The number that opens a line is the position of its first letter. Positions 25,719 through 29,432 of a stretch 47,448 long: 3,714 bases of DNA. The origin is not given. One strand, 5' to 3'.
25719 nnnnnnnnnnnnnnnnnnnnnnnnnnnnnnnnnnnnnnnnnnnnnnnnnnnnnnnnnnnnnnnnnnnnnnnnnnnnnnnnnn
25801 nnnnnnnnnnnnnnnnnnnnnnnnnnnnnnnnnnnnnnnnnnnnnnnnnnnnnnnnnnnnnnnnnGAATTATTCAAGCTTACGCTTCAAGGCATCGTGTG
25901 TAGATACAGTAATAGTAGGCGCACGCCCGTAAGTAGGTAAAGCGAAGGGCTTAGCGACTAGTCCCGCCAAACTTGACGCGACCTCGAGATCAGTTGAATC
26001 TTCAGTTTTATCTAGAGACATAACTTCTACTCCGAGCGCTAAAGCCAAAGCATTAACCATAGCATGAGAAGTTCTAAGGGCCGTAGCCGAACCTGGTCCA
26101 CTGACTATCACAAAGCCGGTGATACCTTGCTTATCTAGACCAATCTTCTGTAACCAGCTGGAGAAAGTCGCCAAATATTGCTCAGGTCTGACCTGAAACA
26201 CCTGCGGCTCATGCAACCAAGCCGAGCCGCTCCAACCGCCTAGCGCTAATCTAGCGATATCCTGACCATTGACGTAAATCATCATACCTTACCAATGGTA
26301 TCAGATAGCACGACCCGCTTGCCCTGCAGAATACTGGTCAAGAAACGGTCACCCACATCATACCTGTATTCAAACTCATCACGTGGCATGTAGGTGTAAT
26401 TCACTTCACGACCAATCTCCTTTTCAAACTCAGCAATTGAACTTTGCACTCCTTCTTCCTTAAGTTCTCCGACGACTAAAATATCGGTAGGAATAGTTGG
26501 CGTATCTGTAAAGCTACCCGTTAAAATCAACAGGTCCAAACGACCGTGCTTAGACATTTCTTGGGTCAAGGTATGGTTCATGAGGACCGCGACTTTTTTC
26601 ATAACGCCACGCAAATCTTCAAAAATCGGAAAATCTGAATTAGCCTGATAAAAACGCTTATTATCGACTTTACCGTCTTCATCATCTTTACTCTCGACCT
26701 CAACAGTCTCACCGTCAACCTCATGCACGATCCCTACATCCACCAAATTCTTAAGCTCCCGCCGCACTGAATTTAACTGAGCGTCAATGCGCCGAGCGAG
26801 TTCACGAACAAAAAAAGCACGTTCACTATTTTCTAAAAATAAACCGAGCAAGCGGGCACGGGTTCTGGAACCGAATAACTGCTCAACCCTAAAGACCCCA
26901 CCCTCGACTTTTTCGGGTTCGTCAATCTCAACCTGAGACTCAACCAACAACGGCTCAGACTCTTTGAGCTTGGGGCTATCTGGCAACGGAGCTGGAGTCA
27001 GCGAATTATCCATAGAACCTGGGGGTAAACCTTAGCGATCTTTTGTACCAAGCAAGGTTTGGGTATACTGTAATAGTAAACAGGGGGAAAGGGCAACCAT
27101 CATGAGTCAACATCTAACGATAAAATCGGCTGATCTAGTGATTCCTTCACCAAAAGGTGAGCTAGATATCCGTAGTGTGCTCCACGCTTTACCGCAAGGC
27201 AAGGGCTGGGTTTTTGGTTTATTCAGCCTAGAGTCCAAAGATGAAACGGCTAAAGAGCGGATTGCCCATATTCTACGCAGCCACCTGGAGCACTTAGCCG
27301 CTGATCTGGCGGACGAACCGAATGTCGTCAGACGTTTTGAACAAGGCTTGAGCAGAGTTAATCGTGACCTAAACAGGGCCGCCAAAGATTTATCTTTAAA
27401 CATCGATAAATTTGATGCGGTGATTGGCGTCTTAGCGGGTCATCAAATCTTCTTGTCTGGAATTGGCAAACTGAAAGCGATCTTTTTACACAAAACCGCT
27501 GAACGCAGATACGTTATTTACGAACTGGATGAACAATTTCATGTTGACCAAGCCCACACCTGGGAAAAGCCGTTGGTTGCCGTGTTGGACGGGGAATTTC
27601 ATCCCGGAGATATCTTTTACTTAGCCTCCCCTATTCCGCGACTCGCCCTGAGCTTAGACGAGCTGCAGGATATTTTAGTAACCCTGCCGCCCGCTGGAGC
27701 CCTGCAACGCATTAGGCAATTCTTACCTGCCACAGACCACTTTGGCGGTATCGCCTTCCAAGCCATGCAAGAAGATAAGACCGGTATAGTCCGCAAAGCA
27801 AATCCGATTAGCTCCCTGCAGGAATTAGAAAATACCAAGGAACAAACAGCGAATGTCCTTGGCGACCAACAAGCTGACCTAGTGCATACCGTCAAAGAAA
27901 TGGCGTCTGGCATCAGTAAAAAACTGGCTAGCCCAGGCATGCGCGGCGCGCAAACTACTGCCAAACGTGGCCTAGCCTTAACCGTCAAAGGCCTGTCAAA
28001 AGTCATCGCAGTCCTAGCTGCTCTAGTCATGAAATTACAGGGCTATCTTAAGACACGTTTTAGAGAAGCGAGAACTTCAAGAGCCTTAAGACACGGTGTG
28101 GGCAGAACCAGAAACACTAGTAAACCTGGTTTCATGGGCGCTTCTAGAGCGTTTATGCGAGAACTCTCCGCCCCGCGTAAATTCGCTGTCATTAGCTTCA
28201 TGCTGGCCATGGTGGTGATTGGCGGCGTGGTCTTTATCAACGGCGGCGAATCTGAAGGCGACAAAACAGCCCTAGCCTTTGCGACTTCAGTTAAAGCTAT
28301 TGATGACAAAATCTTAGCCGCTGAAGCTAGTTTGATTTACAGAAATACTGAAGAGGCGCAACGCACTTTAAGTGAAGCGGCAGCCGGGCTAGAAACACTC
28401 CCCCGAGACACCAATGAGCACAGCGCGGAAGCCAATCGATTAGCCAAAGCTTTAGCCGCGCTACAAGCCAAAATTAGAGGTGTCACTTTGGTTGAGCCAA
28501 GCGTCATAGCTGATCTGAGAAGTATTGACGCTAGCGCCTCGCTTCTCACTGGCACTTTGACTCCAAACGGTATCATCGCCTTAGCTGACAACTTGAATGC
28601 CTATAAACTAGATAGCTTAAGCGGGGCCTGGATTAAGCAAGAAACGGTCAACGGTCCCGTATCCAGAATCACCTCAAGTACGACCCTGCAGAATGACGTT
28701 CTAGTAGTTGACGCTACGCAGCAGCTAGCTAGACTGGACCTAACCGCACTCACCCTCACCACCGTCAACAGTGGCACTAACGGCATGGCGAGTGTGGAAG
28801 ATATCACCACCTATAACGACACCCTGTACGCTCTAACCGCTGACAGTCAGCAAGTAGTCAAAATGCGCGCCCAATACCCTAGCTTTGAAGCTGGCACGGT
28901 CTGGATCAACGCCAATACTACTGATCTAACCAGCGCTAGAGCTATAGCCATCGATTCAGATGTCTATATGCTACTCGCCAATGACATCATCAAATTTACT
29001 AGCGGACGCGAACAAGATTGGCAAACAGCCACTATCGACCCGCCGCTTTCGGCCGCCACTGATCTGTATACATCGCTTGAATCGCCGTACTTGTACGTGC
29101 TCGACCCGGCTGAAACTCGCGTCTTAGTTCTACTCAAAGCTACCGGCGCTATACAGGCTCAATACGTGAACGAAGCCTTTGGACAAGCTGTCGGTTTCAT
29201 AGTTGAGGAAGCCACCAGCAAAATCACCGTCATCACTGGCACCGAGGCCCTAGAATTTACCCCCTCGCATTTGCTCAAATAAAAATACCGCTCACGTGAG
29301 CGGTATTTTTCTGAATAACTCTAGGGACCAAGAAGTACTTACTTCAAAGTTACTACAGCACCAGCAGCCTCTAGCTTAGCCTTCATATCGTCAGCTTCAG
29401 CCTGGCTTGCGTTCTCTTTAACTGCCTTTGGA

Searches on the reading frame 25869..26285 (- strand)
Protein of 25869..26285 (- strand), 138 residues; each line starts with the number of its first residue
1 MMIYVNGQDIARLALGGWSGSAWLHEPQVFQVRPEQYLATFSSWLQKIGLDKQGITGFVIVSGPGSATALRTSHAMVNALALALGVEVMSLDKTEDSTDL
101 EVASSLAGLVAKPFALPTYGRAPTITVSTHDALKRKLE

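Call 27: search_protein_families(library=pfam, proteins=[window:25869-26285:-], max_evalue=0.001)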
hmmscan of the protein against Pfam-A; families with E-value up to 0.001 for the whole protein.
window:25869-26285:- (138 aa): 1 family
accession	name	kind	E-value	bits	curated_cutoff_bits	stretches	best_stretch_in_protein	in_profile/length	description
PF00814.31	TsaD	-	7.3e-07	29.6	24.8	1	40-92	36-88/264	tRNA N6-adenosine threonylcarbamoyltransferase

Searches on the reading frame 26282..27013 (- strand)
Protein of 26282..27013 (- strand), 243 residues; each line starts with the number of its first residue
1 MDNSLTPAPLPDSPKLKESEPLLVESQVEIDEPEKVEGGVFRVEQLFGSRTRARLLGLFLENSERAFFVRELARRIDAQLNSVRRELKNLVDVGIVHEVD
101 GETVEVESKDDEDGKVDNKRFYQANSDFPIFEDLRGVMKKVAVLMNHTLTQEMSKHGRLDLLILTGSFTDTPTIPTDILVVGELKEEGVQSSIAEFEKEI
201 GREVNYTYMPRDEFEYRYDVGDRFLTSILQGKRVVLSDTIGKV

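Call 27: search_protein_families(library=pfam, proteins=[window:26282-27013:-], max_evalue=0.001)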
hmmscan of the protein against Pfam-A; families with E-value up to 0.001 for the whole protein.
window:26282-27013:- (243 aa): 2 families
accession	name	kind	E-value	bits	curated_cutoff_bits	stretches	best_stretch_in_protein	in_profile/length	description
PF12840.13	HTH_20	-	9.8e-07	29.1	27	1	48-99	2-51/51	Helix-turn-helix domain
PF25212.1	HVO_A0114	-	0.00098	19.3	27.6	0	68-103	38-74/84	HVO_A0114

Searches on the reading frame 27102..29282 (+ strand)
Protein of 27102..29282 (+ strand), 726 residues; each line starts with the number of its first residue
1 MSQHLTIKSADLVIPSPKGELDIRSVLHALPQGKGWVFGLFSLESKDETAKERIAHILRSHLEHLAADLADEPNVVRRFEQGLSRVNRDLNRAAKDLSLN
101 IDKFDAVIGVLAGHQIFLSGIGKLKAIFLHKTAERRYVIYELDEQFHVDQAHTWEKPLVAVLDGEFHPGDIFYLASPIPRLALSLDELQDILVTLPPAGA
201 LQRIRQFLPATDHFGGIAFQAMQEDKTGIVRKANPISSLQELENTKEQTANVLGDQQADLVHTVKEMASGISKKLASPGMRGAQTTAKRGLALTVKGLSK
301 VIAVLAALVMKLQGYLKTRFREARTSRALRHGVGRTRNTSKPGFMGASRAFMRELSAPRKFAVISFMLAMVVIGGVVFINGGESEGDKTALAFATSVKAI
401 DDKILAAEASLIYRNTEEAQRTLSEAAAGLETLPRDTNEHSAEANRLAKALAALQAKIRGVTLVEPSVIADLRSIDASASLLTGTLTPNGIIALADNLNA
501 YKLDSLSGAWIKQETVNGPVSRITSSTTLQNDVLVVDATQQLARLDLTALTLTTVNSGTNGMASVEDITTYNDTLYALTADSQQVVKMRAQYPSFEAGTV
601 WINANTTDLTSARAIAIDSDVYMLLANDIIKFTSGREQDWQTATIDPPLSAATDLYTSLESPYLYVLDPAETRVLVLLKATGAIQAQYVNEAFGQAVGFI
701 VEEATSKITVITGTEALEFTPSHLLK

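Call 3: search_protein_families(library=pfam, proteins=[window:27102-29282:+], max_evalue=1)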
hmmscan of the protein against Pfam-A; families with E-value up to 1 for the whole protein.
window:27102-29282:+ (726 aa): 2 families
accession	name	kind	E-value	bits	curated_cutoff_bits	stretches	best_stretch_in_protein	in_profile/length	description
PF15358.11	TSKS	-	0.025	13.9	27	1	417-467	173-223/395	Testis-specific serine kinase substrate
PF15937.10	PrlF_antitoxin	-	0.18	12.4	32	1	52-102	46-93/99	prlF antitoxin for toxin YhaV_toxin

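Call 4: search_protein_families(library=ncbifam, proteins=[window:27102-29282:+], max_evalue=1)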
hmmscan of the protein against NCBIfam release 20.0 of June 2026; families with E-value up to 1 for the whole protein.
window:27102-29282:+ (726 aa): 1 family
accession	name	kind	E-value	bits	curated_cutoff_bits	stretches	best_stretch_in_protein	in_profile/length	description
NF007429.0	PRK09974.1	equivalog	0.12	12.3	125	1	52-102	59-106/114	type II toxin-antitoxin system PrlF family antitoxin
